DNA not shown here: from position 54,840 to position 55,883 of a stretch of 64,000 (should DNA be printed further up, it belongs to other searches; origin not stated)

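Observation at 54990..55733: Kinase-less PASTA protein in the conserved fmt-rsmB ... prkC ... rpe slot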

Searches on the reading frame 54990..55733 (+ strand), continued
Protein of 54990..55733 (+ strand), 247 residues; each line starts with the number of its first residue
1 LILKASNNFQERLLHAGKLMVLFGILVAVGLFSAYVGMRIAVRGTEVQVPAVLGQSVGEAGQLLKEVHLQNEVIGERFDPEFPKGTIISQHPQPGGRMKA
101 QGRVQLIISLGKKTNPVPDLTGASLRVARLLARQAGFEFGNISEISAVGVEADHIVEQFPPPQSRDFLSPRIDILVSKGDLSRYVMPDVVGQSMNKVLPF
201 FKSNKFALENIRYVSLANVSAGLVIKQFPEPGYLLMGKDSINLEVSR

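Call 35: search_solved_structures(query=A2, max_evalue=0.001, show_alignments=2)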
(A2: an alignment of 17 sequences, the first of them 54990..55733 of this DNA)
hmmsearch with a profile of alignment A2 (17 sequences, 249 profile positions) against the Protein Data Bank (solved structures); distinct sequences matched with E-value up to 0.001: 9.
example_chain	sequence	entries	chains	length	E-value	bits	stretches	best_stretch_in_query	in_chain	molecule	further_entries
3py9_A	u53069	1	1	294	6.3e-21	78.2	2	48-183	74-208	Protein kinase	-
3m9g_A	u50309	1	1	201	7.4e-21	78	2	48-179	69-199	Protein kinase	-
2kui_A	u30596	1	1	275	1.1e-15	61.1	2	47-164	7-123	Serine/threonine-protein kinase pknB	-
2kud_A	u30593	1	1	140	8.5e-09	38.5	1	47-179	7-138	Serine/threonine-protein kinase pknB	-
5e10_A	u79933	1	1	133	2.3e-08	37.1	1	49-179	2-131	Serine/threonine-protein kinase PknB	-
5e12_A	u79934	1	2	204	2.8e-07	33.5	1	86-194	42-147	Serine/threonine-protein kinase PknB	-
2kuf_A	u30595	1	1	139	0.0002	24.2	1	112-194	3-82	Serine/threonine-protein kinase pknB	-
5e0z_A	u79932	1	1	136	0.00048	22.9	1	113-194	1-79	Serine/threonine-protein kinase PknB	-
2kue_A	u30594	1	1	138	0.00057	22.7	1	85-180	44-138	Serine/threonine-protein kinase pknB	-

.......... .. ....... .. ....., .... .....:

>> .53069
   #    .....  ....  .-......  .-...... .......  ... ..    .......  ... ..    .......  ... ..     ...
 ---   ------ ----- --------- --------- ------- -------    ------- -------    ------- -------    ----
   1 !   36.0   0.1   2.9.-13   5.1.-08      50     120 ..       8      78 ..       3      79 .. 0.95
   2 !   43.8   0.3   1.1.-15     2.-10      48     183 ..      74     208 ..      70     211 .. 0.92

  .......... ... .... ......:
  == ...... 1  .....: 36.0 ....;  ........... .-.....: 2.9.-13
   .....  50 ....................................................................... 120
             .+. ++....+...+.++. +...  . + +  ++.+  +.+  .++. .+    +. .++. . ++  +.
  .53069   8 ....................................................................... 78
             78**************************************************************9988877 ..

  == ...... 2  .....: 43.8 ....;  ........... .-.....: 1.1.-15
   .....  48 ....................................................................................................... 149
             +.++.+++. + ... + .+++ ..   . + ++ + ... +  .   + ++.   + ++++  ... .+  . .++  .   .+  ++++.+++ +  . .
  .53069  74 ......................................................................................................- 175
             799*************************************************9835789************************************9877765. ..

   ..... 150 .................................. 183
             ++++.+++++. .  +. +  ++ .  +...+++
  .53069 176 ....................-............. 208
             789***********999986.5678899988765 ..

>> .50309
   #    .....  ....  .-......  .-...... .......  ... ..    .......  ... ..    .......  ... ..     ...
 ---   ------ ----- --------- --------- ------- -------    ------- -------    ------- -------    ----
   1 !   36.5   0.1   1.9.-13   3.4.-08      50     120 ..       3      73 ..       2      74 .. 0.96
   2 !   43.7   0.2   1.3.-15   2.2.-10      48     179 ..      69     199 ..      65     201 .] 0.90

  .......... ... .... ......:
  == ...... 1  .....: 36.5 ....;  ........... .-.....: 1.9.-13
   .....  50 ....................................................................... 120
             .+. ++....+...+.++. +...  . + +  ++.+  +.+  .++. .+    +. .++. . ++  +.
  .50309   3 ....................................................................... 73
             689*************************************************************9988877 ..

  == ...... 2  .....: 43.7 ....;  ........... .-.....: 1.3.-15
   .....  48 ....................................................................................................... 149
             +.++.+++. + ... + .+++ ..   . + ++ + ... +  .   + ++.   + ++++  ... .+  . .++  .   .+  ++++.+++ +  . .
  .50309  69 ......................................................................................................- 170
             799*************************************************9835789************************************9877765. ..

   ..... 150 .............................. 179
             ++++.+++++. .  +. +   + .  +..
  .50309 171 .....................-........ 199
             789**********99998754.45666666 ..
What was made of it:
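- Closest known: Class B penicillin-binding proteins with C-terminal PASTA domains. Different: No PBP appears in the PDB sequence search (call 35).
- The PDB sequence search returns only kinases (call 35).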

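Call 36: fold_search(model_id=the predicted structure, library=pdb)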
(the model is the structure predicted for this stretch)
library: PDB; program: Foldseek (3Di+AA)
matches with E <= 10: 79; with E <= 0.001: 26
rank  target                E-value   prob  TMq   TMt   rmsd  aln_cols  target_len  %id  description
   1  5e12_A                6.7e-13  1.00  0.29  0.34  11.0       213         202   20  Crystal Structure of PASTA Domains 2, 3 and 4 of Mycobacterium tuberculosis Protein Kinase B (released 2016-09-14)
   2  3m9g                  8.8e-13  1.00  0.35  0.41  13.6       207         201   21  Crystal structure of the three-PASTA-domain of a Ser/Thr kinase from Staphylococcus aureus (released 2010-11-03)
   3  3py9                  9.3e-13  1.00  0.33  0.30  12.0       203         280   21  X-ray structural studies of the entire extra-cellular region of the Ser/Thr kinase PrkC from Staphylococcus aureus (released 2011-01-19)
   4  5e12_B                2.2e-11  1.00  0.30  0.38  11.1       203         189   19  Crystal Structure of PASTA Domains 2, 3 and 4 of Mycobacterium tuberculosis Protein Kinase B (released 2016-09-14)
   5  2kui_MODEL_1_A        1.9e-09  1.00  0.29  0.27  11.9       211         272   20  NMR structure of the PASTA domain of Mycobacterium tuberculosis of PknB (released 2010-04-14)
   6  5e10                  1.1e-07  1.00  0.28  0.50  10.5       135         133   19  Crystal Structure of PASTA Domains 1 and 2 of Mycobacterium tuberculosis Protein Kinase B (released 2016-09-14)
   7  7o61_A                1.1e-05  1.00  0.21  0.43  26.8       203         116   14  Crystal structure of the C-terminal PASTA domains of Staphylococcus aureus PBP1 (released 2022-04-20)
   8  7o4c_A                1.1e-05  1.00  0.21  0.43  26.7       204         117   14  Crystal structure of PASTA domains of the Penicillin-Binding Protein 1 (PBP1) from Staphylococcus aureus (released 2021-11-03)
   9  5oau                  1.1e-05  1.00  0.22  0.09  11.9       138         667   17  Penicillin-Binding Protein 2X (PBP2X) from Streptococcus pneumoniae (released 2018-05-30)
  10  2kud_MODEL_1_A        1.6e-05  1.00  0.36  0.54   5.3       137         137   18  NMR structure of the PASTA domain 1 and 2 of Mycobacterium tuberculosis of PknB (released 2010-04-14)
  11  2kue_MODEL_1_A        2.0e-05  1.00  0.29  0.46   7.0       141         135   19  NMR structure of the PASTA domain 2 and 3 of Mycobacterium tuberculosis of PknB (released 2010-04-14)
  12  1rp5_A                3.9e-05  1.00  0.22  0.09  11.8       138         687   17  PBP2x from Streptococcus pneumoniae strain 5259 with reduced susceptibility to beta-lactam antibiotics (released 2004-02-03)
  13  2kuf_MODEL_1_A        4.8e-05  1.00  0.26  0.42   9.4       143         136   23  NMR structure of the PASTA domain 3 and 4 of Mycobacterium tuberculosis of PknB (released 2010-04-14)
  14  1rp5_B                7.1e-05  1.00  0.22  0.09  11.6       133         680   16  PBP2x from Streptococcus pneumoniae strain 5259 with reduced susceptibility to beta-lactam antibiotics (released 2004-02-03)
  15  2z2l_C                8.4e-05  1.00  0.22  0.40  11.9       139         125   18  Penicillin-Binding Protein 2X (PBP2X) from Streptococcus pneumoniae (released 2007-09-04)
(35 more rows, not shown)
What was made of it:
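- On PASTA domain (Pfam PF03793): Single-domain TM-scores are 0.76-0.77 to PknB PASTA3/4 and StkP PASTA4 (call 36).
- Closest known: PASTA Ser/Thr kinases: PrkC. Same: Best structural matches (call 36).
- Foldseek best hits are the PknB, Stk1 and PrkC ectodomains at E~1e-12 (call 36).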

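Call 37: search_protein_families(library=pfam, proteins=[P0098, P0084, P0113, P0131, P0083, P0088], max_evalue=0.01)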
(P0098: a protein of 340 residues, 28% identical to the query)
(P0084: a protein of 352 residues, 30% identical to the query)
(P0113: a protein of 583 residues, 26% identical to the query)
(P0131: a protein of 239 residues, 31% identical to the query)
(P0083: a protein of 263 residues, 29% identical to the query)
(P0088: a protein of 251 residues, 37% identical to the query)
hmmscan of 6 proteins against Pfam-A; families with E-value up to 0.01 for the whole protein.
P0098 (340 aa): 1 family
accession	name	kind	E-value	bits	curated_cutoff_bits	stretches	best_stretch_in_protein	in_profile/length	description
PF03793.24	PASTA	-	3.2e-40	136.3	23.2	3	131-194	1-64/64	PASTA domain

P0084 (352 aa): 1 family
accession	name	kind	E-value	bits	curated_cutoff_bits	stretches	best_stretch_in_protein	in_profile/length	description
PF03793.24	PASTA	-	5.2e-41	138.9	23.2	3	144-206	2-64/64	PASTA domain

P0113 (583 aa): 10 families
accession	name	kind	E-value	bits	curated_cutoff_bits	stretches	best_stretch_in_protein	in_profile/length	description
PF00069.31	Pkinase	-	1.9e-56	191.8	31.7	1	10-257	1-253/263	Protein kinase domain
PF03793.24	PASTA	-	4.8e-50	167.8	23.2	3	425-488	1-64/64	PASTA domain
PF07714.23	PK_Tyr_Ser-Thr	-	2.9e-43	148.5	23.1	1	11-262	2-255/258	Protein tyrosine and serine/threonine kinase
PF03109.22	ABC1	-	1.5e-09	37.8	22.9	1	81-162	141-221/244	ABC1 atypical kinase-like domain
PF14531.12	Kinase-like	-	3.6e-07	30.2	25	1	117-255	157-289/289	Kinase-like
PF01163.29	RIO1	-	2.8e-06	27.5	22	1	82-153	80-149/187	RIO domain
PF01636.29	APH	-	9.3e-06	26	23.2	0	38-122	25-105/239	Phosphotransferase enzyme family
PF06293.20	Kdo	-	0.00052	20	21.3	1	68-145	76-155/207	Lipopolysaccharide kinase (Kdo/WaaP) family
PF20556.3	DUF6768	-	0.001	19.2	27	1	297-358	9-71/123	Family of unknown function (DUF6768)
PF12330.14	Haspin_kinase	-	0.0041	16.6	25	1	79-167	179-266/364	Haspin like kinase domain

P0131 (239 aa): 1 family
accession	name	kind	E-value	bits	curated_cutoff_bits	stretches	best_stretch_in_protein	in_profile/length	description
PF03793.24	PASTA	-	1.9e-36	124.2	23.2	3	38-99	2-63/64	PASTA domain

P0083 (263 aa): 1 family
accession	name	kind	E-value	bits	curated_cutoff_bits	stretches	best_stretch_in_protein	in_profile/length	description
PF03793.24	PASTA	-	1.4e-31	108.7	23.2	3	47-101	1-55/64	PASTA domain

P0088 (251 aa): 1 family
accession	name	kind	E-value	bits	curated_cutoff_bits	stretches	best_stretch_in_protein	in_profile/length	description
PF03793.24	PASTA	-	2.4e-27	95.1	23.2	2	48-111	1-64/64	PASTA domain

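Call 44: list_cluster_members(proteins=[P0131, P0098, P0088, P0083, P0113, P0001, P0050, P0060, P0033, P0134])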
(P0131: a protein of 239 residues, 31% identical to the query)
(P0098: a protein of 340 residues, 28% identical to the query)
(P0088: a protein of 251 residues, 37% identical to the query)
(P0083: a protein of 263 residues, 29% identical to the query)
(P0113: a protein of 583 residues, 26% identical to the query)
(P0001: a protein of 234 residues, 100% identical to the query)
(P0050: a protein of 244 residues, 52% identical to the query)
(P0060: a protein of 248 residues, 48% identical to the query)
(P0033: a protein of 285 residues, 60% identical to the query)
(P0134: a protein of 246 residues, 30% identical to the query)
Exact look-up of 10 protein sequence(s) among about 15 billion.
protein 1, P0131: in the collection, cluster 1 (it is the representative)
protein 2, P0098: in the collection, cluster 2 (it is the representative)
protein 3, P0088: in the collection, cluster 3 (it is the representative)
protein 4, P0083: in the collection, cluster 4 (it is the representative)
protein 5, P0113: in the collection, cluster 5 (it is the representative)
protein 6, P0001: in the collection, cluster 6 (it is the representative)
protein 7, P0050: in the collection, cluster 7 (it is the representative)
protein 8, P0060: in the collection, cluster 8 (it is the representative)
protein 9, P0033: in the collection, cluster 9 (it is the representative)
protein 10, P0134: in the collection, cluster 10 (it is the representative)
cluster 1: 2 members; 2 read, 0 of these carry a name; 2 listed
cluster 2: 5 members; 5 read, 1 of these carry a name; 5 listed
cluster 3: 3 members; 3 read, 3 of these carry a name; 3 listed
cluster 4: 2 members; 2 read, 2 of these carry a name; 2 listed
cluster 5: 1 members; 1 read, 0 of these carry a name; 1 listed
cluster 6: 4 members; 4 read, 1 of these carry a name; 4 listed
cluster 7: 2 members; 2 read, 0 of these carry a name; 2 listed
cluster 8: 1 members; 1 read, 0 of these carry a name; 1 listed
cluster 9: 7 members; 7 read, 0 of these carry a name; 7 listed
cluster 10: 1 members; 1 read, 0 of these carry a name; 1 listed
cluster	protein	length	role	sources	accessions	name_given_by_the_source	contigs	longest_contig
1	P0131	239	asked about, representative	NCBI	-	-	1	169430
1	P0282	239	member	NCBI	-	-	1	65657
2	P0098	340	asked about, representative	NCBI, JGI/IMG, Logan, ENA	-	Uncharacterized protein conserved in bacteria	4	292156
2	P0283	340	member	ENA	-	-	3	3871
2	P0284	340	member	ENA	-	-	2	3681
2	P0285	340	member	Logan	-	-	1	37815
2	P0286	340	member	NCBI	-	-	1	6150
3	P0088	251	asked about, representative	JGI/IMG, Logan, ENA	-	beta-lactam-binding protein with PASTA domain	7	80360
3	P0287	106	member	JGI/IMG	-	beta-lactam-binding protein with PASTA domain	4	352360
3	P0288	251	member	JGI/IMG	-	beta-lactam-binding protein with PASTA domain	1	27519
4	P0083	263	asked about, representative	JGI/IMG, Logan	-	beta-lactam-binding protein with PASTA domain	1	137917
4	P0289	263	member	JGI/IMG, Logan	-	beta-lactam-binding protein with PASTA domain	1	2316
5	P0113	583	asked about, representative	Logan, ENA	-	-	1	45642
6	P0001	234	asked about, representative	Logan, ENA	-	-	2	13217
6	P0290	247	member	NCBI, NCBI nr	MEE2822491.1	MAG: PASTA domain-containing protein [Acidobacteriota bacterium] | PASTA domain-containing protein [Acidobacteriota bacterium]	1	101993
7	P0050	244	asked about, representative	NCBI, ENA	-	-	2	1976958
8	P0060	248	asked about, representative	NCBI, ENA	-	-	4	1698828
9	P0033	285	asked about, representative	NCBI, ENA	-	-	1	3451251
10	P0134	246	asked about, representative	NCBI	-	-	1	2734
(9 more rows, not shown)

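Call 45: find_homologous_proteins(query=P0131, max_evalue=0.00001)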
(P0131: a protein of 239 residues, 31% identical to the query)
Query P0131 (239 aa): 11 proteins with E <= 0.00001 among 508 candidates.
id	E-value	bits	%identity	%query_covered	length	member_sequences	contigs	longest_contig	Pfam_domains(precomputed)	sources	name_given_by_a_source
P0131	2.1e-151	520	100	100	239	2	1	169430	PF03793.25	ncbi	-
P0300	7.2e-112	391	74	100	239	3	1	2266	PF03793.25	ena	-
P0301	2.5e-65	238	47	98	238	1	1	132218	PF03793.25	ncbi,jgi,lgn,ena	-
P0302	1.3e-63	233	46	98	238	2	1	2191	PF03793.25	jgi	-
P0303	5.6e-32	129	35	96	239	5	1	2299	PF03793.25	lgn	-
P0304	6.0e-32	129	37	86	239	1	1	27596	PF03793.25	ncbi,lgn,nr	ncbi:MAG: PASTA domain-containing protein [Candidatus Aminicenantes bacterium]|nr:PASTA domain-conta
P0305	5.2e-30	123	35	90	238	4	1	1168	PF03793.25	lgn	-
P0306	3.7e-29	120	35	90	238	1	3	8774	PF03793.25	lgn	-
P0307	1.6e-21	95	32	80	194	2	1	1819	PF03793.25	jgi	jgi:beta-lactam-binding protein with PASTA domain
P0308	3.7e-10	58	27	92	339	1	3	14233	PF03793.25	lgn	-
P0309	3.4e-8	51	27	55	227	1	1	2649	PF03793.25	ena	-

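Call 59: find_encoding_contigs(protein=P0133, flank=5000, max_places=1)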
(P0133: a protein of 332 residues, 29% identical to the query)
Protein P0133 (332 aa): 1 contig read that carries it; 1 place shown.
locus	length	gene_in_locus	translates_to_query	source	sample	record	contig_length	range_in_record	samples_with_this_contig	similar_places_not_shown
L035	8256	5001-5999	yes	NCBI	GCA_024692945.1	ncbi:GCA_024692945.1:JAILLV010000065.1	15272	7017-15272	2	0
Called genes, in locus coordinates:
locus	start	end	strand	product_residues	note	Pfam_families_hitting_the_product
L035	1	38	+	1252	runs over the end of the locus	-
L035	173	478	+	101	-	-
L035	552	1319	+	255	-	PF04488:Gly_transf_sug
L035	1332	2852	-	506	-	PF01595:CNNM, PF00571:CBS (weak), PF00359:PTS_EIIA_2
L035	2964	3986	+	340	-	PF00089:Trypsin, PF13365:Trypsin_2 (weak)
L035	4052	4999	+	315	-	PF00551:Formyl_trans_N, PF02911:Formyl_trans_C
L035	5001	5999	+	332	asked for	PF03793:PASTA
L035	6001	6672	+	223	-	PF00834:Ribul_P_3_epim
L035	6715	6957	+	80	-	PF00886:Ribosomal_S16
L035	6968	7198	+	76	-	PF13083:KH_KhpA-B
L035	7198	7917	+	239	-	PF01746:tRNA_m1G_MT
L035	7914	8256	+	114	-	PF01245:Ribosomal_L19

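Call 60: find_encoding_contigs(protein=P0304, flank=5000, max_places=1)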
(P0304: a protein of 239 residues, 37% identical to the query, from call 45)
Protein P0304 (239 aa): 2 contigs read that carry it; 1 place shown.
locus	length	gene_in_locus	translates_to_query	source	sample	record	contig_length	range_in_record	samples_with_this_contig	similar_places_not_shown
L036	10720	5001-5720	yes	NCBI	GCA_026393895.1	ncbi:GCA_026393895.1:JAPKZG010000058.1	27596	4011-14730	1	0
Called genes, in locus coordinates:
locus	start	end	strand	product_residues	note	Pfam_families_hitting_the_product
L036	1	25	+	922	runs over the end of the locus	PF13620:CarboxypepD_reg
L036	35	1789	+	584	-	PF12838:Fer4_7 (faint), PF12797:Fer4_2 (faint), PF13183:Fer4_8, PF13237:Fer4_10, PF13534:Fer4_17 (faint), PF13187:Fer4_9, PF13484:Fer4_16 (weak), PF02754:CCG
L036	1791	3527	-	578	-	PF01640:Peptidase_C10, PF18998:Flg_new_2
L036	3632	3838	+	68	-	-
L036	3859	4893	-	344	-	PF00155:Aminotran_1_2 (weak), PF01212:Beta_elim_lyase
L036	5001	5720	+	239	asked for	PF03793:PASTA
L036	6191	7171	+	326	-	PF01073:3Beta_HSD, PF01370:Epimerase, PF02719:Polysacc_synt_2 (weak), PF04321:RmlD_sub_bind, PF07993:NAD_binding_4, PF16363:GDP_Man_Dehyd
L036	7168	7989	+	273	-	PF09976:TPR_21 (faint), PF13512:TPR_18 (faint), PF13525:YfiO, PF07719:TPR_2 (faint), PF13174:TPR_6 (faint), PF13432:TPR_16 (faint), PF14559:TPR_19 (faint)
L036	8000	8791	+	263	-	-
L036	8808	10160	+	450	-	PF22148:Fervidolysin_NPro-like, PF00082:Peptidase_S8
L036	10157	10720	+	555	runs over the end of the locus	PF02463:SMC_N, PF13476:AAA_23 (weak), PF13304:AAA_21 (faint)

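Call 61: find_encoding_contigs(protein=P0119, flank=5000, max_places=1)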
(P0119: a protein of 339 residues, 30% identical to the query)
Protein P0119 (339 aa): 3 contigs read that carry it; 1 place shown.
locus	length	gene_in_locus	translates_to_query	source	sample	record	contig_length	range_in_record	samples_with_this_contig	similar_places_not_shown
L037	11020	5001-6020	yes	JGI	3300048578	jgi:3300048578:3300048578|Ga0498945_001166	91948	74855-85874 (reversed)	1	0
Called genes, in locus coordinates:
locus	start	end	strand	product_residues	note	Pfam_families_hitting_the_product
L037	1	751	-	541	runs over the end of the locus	PF01293:PEPCK_ATP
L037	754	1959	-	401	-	PF00155:Aminotran_1_2, PF01041:DegT_DnrJ_EryC1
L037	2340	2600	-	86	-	-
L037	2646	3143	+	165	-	PF01613:Flavin_Reduct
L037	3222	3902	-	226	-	-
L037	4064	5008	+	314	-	PF00551:Formyl_trans_N, PF02911:Formyl_trans_C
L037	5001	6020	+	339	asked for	PF03793:PASTA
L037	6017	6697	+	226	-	PF00834:Ribul_P_3_epim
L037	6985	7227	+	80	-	PF00886:Ribosomal_S16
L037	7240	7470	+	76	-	PF13083:KH_KhpA-B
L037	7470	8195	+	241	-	PF01746:tRNA_m1G_MT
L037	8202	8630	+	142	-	PF01245:Ribosomal_L19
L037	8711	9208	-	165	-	PF07963:N_methyl (weak)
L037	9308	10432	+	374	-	PF01408:GFO_IDH_MocA, PF03447:NAD_binding_3 (weak), PF22685:Gal80p_C-like (weak), PF22725:GFO_IDH_MocA_C3, PF02894:GFO_IDH_MocA_C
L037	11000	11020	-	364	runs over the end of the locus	PF13428:TPR_14 (faint), PF13432:TPR_16 (faint), PF24575:TPR_Slam (faint), PF13424:TPR_12 (faint), PF07719:TPR_2 (faint), PF13176:TPR_7 (faint), PF13181:TPR_8 (faint), PF17874:TPR_MalT (weak), +2 more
